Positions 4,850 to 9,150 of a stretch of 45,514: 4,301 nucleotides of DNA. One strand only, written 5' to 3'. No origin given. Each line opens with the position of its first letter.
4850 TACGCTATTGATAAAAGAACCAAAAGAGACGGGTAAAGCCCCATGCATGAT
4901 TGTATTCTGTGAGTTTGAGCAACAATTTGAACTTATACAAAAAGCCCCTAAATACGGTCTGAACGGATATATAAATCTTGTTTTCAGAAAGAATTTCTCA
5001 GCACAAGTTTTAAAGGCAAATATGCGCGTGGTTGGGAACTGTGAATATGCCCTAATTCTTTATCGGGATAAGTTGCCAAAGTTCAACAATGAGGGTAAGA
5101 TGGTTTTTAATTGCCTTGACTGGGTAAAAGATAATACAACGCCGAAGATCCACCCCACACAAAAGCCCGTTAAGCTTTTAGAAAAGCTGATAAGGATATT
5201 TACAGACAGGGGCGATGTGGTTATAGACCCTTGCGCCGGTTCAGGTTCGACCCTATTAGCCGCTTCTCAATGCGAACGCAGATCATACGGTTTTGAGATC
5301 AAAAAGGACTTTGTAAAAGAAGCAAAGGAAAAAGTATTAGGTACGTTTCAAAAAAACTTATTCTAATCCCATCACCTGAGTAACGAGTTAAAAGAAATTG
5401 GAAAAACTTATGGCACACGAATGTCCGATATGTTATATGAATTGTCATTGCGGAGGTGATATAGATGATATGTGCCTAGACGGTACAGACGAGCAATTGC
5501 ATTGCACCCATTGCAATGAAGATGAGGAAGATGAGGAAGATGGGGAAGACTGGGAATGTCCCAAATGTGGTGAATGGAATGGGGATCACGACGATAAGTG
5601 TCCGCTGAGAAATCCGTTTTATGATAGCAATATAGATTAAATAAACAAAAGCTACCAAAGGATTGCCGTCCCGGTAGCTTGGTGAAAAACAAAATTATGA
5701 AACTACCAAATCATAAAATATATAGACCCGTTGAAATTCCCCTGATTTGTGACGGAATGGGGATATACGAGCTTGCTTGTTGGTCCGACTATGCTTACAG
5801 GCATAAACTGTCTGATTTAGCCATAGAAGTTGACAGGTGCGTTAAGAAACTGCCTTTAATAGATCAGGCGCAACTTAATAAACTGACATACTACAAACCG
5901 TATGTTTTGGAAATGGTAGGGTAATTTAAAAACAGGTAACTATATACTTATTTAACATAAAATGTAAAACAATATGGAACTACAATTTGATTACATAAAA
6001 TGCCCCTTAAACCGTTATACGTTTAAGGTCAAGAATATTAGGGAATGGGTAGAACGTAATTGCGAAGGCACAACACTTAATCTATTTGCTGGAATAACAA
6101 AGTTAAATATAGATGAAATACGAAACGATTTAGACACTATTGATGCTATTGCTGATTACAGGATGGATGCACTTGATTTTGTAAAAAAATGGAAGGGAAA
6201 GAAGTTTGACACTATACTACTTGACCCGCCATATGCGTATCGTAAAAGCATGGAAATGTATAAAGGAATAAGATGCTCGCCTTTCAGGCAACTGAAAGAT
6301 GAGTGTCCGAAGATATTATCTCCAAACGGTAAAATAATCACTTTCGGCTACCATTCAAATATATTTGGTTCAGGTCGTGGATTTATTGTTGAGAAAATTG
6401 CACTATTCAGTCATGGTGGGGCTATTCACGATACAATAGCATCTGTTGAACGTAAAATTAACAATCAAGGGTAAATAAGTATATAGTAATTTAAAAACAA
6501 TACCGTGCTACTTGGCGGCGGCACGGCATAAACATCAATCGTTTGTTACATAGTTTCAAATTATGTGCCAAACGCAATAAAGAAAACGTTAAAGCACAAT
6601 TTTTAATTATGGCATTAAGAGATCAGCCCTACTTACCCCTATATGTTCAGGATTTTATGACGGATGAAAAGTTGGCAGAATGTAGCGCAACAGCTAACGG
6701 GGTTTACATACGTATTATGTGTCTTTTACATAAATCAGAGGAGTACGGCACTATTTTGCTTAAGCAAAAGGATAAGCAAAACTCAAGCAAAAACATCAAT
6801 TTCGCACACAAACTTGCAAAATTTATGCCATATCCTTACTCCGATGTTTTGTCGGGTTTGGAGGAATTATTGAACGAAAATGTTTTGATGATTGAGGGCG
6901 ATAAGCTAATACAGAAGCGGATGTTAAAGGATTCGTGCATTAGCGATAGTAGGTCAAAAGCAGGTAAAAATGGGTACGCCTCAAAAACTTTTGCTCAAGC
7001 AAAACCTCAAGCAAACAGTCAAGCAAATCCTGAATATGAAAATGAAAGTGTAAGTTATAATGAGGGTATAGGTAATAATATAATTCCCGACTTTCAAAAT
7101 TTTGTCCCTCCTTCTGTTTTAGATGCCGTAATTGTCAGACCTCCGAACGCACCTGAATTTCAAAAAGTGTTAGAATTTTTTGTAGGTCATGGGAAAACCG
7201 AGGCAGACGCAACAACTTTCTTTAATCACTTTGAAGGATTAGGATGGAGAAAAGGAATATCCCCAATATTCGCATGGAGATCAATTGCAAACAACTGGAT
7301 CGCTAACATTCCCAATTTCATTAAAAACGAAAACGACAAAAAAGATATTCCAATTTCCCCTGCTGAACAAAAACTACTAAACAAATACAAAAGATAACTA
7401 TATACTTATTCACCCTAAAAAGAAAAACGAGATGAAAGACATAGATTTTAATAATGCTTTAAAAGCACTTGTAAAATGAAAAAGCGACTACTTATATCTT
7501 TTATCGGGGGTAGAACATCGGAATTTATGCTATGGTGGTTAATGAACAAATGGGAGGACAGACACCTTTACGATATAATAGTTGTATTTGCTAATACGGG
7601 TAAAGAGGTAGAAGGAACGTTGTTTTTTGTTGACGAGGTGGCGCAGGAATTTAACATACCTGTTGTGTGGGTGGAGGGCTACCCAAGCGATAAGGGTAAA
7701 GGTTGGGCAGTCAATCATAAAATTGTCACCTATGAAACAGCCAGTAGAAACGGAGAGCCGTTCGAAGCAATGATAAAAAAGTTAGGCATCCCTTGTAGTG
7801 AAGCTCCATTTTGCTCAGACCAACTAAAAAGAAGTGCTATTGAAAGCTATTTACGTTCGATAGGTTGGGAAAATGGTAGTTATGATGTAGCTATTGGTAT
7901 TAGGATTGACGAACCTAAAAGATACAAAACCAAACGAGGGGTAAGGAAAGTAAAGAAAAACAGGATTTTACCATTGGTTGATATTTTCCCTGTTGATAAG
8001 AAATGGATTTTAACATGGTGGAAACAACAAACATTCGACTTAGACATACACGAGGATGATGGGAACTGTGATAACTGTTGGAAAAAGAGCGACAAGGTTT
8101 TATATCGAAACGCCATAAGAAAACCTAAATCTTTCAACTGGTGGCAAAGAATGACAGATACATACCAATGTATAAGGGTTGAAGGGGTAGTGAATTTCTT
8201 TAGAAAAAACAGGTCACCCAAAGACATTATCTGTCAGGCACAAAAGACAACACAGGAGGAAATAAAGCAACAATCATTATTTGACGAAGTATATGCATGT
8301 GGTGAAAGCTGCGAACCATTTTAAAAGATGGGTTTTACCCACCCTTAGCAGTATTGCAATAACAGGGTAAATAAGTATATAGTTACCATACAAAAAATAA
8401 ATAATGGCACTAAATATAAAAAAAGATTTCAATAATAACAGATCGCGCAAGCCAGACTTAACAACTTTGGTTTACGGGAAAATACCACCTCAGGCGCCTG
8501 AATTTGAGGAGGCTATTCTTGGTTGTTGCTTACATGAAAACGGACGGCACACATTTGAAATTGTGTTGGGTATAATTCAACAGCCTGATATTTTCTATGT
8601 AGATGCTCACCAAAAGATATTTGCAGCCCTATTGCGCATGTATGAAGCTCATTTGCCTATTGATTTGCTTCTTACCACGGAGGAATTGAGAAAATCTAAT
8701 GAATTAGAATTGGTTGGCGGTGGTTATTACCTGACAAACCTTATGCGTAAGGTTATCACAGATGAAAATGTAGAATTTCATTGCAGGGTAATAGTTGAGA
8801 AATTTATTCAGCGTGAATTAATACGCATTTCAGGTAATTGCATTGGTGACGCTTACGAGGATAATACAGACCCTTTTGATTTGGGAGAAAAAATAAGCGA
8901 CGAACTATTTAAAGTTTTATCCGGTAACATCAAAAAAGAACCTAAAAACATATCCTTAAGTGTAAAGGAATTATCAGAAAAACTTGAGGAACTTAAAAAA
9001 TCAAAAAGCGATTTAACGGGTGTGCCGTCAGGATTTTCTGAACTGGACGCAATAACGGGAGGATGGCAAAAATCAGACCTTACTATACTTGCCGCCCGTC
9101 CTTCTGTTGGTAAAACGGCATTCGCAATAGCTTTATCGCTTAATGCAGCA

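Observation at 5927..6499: Second cassette of the same family carries the small DPPY methyltransferase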

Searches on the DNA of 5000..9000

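Call 59: search_rna_families(source=window, start=5000, end=9000, threshold=evalue, max_evalue=1)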
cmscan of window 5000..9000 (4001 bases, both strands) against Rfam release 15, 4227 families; matches with E-value up to 1: 1.
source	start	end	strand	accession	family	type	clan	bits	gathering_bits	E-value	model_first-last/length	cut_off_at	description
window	6209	6356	-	RF02578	tsr25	Gene; sRNA;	-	20.4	63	0.3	1-181/181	no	S. aureus tsr25 small RNA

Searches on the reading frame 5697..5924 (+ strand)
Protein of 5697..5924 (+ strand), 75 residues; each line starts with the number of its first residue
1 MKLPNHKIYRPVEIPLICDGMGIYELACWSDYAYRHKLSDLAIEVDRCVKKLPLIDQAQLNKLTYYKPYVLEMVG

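Call 7: search_protein_families(library=pfam, proteins=[window:5697-5924:+], max_evalue=0.01)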
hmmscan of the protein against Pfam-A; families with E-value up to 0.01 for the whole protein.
window:5697-5924:+ (75 aa): 0 families

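Call 25: find_encoding_contigs(protein=window:5697-5924:+, flank=4000, max_places=10)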
Protein window:5697-5924:+ (75 aa): 1 contig read that carries it; 1 place shown.
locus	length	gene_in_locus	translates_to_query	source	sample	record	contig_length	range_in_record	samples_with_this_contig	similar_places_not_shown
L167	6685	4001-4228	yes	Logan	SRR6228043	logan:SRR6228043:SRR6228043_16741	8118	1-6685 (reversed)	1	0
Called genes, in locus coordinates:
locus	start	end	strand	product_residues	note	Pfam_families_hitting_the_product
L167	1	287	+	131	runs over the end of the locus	-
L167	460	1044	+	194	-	PF04098:Rad52_Rad22 (weak)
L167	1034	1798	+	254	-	PF09588:YqaJ (weak)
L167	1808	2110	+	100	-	-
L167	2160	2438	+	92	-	-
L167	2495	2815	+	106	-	-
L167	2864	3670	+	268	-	PF01555:N6_N4_Mtase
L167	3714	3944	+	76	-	-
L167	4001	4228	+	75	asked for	-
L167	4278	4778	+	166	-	-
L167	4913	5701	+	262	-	-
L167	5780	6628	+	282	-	-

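Call 46: search_protein_families(library=phrogs, proteins=[window:5697-5924:+], max_evalue=0.001)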
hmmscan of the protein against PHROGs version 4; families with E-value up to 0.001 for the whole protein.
window:5697-5924:+ (75 aa): 0 families
